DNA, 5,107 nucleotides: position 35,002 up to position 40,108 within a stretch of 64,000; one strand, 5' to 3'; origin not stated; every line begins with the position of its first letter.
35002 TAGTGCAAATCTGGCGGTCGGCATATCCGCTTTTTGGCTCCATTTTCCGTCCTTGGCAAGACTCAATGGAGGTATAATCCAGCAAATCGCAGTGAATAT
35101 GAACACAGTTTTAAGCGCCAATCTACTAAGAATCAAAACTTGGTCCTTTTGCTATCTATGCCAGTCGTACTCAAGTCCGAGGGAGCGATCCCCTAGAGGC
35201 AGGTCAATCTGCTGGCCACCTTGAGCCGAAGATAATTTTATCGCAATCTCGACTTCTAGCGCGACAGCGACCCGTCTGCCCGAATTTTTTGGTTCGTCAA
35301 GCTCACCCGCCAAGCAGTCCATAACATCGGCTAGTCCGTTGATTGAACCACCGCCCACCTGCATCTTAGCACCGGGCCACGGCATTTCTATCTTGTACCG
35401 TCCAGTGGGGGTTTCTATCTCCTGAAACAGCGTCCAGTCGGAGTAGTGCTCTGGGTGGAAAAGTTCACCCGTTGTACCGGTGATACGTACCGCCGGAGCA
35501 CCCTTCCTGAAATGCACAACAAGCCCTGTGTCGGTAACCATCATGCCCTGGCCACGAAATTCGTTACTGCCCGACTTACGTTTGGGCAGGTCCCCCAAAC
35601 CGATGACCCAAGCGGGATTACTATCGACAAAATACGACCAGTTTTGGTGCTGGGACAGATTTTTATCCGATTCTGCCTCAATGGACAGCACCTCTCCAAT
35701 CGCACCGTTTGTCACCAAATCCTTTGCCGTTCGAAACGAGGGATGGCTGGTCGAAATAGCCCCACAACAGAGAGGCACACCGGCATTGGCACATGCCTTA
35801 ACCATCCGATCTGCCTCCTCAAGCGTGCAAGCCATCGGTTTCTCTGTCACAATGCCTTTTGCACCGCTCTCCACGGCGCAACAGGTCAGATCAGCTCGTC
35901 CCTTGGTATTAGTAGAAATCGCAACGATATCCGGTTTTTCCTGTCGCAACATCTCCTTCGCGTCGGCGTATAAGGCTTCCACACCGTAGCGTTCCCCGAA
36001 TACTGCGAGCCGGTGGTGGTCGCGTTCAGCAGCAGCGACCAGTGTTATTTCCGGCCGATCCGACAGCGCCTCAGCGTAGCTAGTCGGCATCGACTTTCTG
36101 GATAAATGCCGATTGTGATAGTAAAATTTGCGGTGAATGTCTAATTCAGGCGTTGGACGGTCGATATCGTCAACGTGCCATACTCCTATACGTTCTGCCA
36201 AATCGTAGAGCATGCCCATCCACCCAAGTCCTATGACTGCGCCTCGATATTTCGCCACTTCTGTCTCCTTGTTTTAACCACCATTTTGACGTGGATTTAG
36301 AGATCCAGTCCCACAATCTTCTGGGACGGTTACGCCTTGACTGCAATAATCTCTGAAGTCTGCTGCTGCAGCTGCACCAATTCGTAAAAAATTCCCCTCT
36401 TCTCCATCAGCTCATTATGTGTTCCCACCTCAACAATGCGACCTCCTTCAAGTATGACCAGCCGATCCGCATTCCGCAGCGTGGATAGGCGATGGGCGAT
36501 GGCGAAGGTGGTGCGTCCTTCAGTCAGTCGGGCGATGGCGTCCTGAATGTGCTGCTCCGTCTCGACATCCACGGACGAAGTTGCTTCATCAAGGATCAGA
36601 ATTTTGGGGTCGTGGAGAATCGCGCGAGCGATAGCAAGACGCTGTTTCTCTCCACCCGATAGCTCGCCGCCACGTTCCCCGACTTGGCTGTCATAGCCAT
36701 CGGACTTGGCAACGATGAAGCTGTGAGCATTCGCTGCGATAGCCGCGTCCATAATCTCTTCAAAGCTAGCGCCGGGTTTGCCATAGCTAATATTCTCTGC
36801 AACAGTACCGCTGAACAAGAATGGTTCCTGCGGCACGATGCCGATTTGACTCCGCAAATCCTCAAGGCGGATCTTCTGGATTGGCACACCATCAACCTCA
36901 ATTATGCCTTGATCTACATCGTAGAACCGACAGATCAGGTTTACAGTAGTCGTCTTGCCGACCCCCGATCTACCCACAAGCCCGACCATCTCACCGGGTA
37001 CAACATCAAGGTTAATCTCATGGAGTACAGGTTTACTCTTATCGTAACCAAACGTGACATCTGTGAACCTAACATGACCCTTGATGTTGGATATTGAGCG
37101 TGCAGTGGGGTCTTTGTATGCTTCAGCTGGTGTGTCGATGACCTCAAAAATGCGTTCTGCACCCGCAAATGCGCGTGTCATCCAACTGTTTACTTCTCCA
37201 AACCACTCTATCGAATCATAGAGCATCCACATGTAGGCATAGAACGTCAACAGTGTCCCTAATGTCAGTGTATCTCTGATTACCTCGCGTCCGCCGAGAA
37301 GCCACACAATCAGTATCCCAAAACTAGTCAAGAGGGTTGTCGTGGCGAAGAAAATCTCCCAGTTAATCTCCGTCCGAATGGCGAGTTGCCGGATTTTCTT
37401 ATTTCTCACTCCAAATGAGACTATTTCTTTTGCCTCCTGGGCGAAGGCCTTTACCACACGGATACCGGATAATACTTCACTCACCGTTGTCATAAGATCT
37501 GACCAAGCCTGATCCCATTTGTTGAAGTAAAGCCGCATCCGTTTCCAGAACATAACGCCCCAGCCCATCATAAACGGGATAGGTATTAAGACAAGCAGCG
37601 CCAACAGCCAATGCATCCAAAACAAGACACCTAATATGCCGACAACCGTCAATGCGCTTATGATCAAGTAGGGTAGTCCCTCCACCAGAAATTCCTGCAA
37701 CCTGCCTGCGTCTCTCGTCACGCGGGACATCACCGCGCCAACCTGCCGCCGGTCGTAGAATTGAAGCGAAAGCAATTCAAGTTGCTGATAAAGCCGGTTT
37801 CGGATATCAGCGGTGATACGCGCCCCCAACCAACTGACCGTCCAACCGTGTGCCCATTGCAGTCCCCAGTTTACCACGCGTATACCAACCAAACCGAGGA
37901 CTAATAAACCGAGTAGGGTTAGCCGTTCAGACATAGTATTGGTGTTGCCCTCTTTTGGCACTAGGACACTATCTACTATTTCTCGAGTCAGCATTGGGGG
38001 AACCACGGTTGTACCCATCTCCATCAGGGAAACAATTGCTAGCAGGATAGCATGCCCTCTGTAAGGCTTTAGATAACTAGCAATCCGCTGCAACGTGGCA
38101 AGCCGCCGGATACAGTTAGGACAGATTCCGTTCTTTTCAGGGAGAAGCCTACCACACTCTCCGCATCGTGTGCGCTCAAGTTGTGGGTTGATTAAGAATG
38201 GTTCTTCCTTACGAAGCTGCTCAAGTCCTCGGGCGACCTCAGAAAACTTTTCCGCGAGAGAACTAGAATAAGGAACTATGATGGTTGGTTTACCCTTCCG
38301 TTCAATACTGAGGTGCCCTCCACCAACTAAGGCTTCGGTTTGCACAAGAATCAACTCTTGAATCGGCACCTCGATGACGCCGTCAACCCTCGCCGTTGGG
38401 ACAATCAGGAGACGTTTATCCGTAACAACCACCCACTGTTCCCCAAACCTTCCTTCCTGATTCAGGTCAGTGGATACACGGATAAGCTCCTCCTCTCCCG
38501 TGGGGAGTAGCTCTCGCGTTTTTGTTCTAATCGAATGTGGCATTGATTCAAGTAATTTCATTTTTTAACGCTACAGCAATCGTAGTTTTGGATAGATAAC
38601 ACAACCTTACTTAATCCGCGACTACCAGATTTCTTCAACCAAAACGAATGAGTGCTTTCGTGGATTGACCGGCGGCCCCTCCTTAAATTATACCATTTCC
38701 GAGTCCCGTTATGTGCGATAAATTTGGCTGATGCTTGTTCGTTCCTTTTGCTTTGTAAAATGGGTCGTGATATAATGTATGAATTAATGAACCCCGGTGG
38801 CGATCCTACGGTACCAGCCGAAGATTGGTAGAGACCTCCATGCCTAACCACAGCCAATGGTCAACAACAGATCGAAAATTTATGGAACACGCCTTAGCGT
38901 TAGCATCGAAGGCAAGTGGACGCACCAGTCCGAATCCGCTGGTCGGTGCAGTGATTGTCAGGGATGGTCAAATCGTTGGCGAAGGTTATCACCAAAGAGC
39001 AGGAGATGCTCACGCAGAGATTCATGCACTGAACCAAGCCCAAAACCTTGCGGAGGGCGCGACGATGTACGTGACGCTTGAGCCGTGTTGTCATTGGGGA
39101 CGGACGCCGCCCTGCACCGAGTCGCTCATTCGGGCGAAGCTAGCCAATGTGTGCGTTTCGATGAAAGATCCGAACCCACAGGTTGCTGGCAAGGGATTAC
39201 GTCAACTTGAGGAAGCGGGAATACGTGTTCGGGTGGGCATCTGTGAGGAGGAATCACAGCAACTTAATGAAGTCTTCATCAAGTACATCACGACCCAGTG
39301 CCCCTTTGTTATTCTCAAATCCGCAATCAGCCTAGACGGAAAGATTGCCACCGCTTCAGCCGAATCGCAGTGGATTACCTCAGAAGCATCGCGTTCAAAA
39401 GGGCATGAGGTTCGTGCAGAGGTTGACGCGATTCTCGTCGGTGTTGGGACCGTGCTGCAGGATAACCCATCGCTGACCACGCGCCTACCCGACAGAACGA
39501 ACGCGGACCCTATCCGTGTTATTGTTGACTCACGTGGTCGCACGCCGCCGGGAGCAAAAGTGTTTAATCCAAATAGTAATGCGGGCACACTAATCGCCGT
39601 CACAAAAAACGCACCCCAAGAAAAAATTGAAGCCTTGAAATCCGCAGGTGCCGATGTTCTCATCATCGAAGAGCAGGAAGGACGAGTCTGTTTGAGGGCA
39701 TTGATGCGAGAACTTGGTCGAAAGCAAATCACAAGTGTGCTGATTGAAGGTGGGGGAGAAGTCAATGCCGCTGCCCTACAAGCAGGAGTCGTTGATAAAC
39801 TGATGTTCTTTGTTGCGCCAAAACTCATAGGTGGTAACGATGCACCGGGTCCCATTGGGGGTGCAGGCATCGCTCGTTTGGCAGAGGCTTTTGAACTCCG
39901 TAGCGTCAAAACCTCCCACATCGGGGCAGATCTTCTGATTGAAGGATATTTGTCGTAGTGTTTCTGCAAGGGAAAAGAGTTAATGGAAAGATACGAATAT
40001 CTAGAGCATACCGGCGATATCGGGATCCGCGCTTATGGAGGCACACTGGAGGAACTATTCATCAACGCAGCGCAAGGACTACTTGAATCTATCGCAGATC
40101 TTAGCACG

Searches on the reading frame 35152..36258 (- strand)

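Call 65: search_protein_families(library=pfam, proteins=[window:35152-36258:-], max_evalue=0.00001)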
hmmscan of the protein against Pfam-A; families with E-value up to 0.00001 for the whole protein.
window:35152-36258:- (368 aa): 1 family
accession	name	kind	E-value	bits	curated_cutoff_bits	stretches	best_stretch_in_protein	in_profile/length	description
PF01408.29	GFO_IDH_MocA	-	2.1e-15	57.9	24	1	60-163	14-116/120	Oxidoreductase family, NAD-binding Rossmann fold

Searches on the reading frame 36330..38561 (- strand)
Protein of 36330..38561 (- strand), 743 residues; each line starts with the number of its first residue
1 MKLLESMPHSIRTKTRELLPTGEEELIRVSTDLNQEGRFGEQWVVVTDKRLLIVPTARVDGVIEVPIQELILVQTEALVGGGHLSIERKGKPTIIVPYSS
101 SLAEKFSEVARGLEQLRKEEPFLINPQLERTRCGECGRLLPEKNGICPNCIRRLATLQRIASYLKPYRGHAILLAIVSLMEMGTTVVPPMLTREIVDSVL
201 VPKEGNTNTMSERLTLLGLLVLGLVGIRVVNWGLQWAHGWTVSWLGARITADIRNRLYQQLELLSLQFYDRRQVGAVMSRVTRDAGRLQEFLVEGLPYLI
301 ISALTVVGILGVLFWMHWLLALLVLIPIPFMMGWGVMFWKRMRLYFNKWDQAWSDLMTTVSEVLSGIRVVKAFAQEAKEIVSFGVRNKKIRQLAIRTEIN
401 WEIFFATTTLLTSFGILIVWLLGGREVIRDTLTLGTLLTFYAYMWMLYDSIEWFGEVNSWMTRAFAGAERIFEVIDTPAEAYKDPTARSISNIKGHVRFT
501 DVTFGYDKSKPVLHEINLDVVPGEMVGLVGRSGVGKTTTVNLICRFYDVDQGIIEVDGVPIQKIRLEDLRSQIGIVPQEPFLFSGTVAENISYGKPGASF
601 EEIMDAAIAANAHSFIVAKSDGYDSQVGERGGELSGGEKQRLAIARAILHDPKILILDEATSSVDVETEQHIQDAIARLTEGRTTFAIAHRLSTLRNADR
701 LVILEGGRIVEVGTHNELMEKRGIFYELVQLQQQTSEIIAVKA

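Call 65: search_protein_families(library=pfam, proteins=[window:36330-38561:-], max_evalue=0.00001)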
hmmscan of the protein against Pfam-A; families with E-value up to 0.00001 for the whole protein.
window:36330-38561:- (743 aa): 2 families
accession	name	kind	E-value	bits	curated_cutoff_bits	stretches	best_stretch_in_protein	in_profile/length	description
PF00664.28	ABC_membrane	-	3e-43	148.9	28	1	173-447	3-270/274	ABC transporter transmembrane region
PF00005.33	ABC_tran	-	7.2e-34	117.8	25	1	513-662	1-137/137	ABC transporter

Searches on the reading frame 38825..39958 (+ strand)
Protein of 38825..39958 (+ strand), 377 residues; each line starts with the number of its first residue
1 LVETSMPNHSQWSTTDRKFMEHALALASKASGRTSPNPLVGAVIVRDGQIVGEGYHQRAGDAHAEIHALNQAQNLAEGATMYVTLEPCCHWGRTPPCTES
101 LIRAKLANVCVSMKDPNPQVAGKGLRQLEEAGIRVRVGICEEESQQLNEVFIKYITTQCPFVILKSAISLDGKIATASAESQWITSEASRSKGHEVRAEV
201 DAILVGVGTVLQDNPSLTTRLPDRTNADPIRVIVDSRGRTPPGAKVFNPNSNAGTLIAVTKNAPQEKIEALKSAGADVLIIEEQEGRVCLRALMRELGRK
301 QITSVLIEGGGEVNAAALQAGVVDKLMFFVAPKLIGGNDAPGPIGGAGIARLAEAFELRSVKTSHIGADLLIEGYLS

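Call 65: search_protein_families(library=pfam, proteins=[window:38825-39958:+], max_evalue=0.00001)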
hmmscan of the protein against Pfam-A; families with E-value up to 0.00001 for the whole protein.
window:38825-39958:+ (377 aa): 3 families
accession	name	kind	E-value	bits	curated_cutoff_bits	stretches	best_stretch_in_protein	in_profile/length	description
PF01872.23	RibD_C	-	3.1e-56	190.7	24.1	1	160-371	1-196/197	RibD C-terminal domain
PF00383.29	dCMP_cyt_deam_1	-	3.7e-20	72.2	25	1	14-112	2-101/102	Cytidine and deoxycytidylate deaminase zinc-binding region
PF14437.12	MafB19-deam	-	2.5e-15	57.1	27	1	16-152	3-138/142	MafB19-like deaminase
